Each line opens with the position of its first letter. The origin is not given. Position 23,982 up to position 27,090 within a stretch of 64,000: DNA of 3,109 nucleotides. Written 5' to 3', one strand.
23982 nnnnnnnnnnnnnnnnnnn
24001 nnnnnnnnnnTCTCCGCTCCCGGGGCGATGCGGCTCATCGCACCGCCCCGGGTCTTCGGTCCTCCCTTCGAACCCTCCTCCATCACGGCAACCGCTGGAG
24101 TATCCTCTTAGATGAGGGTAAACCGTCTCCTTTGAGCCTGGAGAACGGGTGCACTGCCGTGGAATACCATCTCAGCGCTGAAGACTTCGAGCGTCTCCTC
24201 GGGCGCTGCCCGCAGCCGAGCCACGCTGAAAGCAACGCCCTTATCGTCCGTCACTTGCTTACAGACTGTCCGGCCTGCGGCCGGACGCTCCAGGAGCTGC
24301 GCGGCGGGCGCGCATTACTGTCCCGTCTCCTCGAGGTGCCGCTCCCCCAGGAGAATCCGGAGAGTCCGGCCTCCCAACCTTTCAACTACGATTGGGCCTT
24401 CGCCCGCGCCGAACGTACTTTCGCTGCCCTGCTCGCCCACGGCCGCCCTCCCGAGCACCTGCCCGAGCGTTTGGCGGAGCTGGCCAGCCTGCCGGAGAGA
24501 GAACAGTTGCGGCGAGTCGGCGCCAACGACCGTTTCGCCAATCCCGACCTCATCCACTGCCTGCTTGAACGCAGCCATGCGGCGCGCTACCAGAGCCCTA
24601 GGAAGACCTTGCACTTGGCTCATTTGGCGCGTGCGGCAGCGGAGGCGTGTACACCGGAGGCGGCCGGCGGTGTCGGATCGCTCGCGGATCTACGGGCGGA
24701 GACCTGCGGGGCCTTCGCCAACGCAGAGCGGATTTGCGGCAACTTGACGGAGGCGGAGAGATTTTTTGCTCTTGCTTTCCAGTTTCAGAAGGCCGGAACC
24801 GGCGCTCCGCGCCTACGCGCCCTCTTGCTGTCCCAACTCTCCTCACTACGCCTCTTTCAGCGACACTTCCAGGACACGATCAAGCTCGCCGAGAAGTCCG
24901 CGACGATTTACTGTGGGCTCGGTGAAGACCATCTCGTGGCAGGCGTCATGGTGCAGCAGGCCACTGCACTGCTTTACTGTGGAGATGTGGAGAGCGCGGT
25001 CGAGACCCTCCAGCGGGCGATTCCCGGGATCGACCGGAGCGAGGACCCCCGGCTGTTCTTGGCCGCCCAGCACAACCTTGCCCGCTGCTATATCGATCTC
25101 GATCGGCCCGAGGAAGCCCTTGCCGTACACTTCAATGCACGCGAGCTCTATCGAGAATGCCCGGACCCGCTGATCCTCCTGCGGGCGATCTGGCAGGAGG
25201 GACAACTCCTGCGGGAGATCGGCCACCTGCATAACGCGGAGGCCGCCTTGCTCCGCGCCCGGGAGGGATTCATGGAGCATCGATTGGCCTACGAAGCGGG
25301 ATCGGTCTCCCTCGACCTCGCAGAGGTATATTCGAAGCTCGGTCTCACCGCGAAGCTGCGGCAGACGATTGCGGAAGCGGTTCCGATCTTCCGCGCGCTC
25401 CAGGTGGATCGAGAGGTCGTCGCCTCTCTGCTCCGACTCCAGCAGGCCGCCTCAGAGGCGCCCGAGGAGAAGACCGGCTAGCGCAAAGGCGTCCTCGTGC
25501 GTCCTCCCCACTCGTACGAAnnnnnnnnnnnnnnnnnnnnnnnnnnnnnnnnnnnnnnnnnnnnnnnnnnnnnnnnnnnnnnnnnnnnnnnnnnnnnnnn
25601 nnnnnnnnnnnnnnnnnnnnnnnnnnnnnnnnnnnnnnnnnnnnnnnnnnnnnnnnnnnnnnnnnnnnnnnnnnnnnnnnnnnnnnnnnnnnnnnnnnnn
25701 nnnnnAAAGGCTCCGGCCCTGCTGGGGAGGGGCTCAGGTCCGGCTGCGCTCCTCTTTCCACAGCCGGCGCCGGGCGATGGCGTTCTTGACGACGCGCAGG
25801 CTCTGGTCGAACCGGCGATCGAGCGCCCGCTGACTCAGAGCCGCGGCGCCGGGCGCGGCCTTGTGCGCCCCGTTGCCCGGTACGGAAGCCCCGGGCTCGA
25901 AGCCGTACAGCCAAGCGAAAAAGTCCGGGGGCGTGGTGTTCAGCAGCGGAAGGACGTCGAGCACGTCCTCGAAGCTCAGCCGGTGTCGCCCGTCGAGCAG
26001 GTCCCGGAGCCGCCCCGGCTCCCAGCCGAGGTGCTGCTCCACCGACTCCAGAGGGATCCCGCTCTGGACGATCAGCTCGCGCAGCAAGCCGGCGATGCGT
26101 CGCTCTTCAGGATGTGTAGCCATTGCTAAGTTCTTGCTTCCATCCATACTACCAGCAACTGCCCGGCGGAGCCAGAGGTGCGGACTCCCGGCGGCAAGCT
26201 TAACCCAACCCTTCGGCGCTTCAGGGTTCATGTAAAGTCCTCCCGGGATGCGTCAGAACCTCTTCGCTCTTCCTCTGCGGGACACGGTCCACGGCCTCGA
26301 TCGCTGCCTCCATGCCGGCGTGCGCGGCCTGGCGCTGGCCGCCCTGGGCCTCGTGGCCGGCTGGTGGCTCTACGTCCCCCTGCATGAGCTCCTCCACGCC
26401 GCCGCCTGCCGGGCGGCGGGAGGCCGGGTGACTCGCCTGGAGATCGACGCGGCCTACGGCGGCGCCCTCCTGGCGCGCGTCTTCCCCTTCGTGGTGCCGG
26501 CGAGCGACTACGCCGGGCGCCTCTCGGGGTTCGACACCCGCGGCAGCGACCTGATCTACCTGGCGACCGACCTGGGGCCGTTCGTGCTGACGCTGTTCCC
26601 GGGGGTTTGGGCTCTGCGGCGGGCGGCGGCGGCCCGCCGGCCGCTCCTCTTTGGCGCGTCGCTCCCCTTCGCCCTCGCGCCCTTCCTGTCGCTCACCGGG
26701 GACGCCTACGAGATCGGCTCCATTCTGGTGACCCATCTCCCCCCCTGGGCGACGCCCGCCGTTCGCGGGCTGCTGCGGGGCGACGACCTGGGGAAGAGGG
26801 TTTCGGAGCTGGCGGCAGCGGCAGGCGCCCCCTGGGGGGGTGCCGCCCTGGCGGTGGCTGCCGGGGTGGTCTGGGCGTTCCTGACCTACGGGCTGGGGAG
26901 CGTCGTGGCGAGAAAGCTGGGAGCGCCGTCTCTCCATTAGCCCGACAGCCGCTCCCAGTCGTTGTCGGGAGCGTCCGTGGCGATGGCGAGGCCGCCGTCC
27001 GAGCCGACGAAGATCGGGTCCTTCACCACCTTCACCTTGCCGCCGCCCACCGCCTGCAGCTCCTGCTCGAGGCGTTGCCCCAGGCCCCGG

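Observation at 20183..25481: Tandem cassettes of a secreted small-protein gene followed by a cytoplasmic ZAS-like zinc-finger/TPR protein (3 TPR paralogs, 2 peptide genes)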

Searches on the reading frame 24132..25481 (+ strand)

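Call 3: search_protein_families(library=pfam, proteins=[window:24132-25481:+], max_evalue=1)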
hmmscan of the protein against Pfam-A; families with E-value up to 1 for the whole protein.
window:24132-25481:+ (449 aa): 16 families
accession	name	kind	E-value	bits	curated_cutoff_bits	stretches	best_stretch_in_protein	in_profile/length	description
PF13424.12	TPR_12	-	1.6e-11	44.7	30.1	3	310-379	3-74/77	Tetratricopeptide repeat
PF13181.12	TPR_8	-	4.5e-07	30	25.7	0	312-331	3-22/34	Tetratricopeptide repeat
PF13176.12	TPR_7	-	1.6e-06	28.2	27.9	1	314-346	3-35/36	Tetratricopeptide repeat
PF07719.23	TPR_2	-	0.0037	17.7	27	0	312-331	3-22/34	Tetratricopeptide repeat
PF14559.12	TPR_19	-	0.0053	17.5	25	1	284-332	5-47/68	Tetratricopeptide repeat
PF13374.12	TPR_10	-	0.0058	17.1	27.5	1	310-341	2-33/42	Tetratricopeptide repeat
PF25058.1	ARM_TT21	-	0.0066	16.9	27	1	247-322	74-140/155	Tetratricopeptide repeat protein 21 ARM repeat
PF13414.12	TPR_11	-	0.012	15.7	26.8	0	279-297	3-21/42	TPR repeat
PF11817.14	Foie-gras_1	-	0.021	15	23.3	1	245-334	163-252/257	Foie gras liver health family 1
PF00515.34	TPR_1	-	0.025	14.8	27.8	0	312-340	3-31/34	Tetratricopeptide repeat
PF13174.12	TPR_6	-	0.03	15.4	26.3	0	273-297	3-27/33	Tetratricopeptide repeat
PF12895.13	ANAPC3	-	0.044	14.5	27.2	1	276-332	29-78/82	Anaphase-promoting complex, cyclosome, subunit 3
PF14938.12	SNAP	-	0.078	12.9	25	0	246-341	51-146/282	Soluble NSF attachment protein, SNAP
PF07721.20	TPR_4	-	0.092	13.8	27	1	311-332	2-23/26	Tetratricopeptide repeat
PF13431.12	TPR_17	-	0.19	12.5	24.4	0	312-330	15-33/34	Tetratricopeptide repeat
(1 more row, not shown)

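Call 4: search_protein_families(library=ncbifam, proteins=[window:24132-25481:+], max_evalue=1)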
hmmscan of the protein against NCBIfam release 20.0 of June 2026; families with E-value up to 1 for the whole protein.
window:24132-25481:+ (449 aa): 6 families
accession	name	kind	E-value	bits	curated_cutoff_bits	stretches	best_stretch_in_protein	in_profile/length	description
NF053617.1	SARPRegAfsRStmc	equivalog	7e-10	37.5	1430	2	312-430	818-936/986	SARP-family global regulator AfsR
NF053720.1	NsdA_fam_reg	subfamily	0.0015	18.1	75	1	303-436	234-374/432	NsdA family TPR-like regulatory protein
NF047558.1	TPR_END_plus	domain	0.0017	18.3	32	0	276-297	5-26/56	TPR end-of-group domain-containing protein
TIGR02521.1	type_IV_pilW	equivalog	0.0099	15.4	154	0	203-260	45-102/234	type IV pilus biogenesis/stability protein PilW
TIGR02552.1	LcrH_SycD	equivalog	0.021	14.5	104.8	0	272-300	88-116/136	SycD/LcrH family type III secretion system chaperone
TIGR03504.1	FimV_Cterm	subfamily_domain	0.036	14.1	30.65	0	315-330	4-19/44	FimV/HubP family polar landmark protein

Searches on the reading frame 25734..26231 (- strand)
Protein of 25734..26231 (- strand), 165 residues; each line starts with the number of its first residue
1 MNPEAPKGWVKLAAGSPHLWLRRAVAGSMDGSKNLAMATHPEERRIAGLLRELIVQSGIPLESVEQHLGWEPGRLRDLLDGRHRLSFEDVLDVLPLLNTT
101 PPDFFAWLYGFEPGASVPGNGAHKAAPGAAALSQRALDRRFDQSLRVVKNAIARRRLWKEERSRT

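Call 3: search_protein_families(library=pfam, proteins=[window:25734-26231:-], max_evalue=1)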
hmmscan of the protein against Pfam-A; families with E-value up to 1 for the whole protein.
window:25734-26231:- (165 aa): 1 family
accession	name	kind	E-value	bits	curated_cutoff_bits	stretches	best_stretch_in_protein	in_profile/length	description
PF13560.12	HTH_31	-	1.5e-05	25.6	27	1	46-102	2-59/64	Helix-turn-helix domain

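Call 4: search_protein_families(library=ncbifam, proteins=[window:25734-26231:-], max_evalue=1)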
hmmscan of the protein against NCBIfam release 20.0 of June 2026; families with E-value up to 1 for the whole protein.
window:25734-26231:- (165 aa): 0 families

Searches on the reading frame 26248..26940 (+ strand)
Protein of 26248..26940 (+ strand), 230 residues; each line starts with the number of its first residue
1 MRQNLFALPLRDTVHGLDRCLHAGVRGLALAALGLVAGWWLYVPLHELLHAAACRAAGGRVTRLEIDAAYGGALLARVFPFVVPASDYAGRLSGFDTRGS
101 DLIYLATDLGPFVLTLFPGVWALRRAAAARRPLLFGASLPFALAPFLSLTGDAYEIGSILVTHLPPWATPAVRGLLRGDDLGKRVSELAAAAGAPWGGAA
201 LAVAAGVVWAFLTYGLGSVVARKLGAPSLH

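Call 3: search_protein_families(library=pfam, proteins=[window:26248-26940:+], max_evalue=1)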
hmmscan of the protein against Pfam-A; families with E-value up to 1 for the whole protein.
window:26248-26940:+ (230 aa): 3 families
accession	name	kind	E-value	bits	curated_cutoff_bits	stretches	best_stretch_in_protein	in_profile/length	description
PF13398.12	Peptidase_M50B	-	0.0039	17.4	26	1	40-73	22-55/201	Peptidase M50B-like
PF11667.14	DUF3267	-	0.097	13.5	27.1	1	41-60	3-22/108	Putative zincin peptidase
PF19961.5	EAD8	-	0.2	12.8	27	0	125-166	18-59/96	Effector-associated domain 8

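Call 4: search_protein_families(library=ncbifam, proteins=[window:26248-26940:+], max_evalue=1)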
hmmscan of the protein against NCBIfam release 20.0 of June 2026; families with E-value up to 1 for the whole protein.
window:26248-26940:+ (230 aa): 1 family
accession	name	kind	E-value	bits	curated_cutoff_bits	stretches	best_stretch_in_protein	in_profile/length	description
NF041824.1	daptide_HExxH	equivalog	0.018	14.2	300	1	31-64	159-192/379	daptide biosynthesis intramembrane metalloprotease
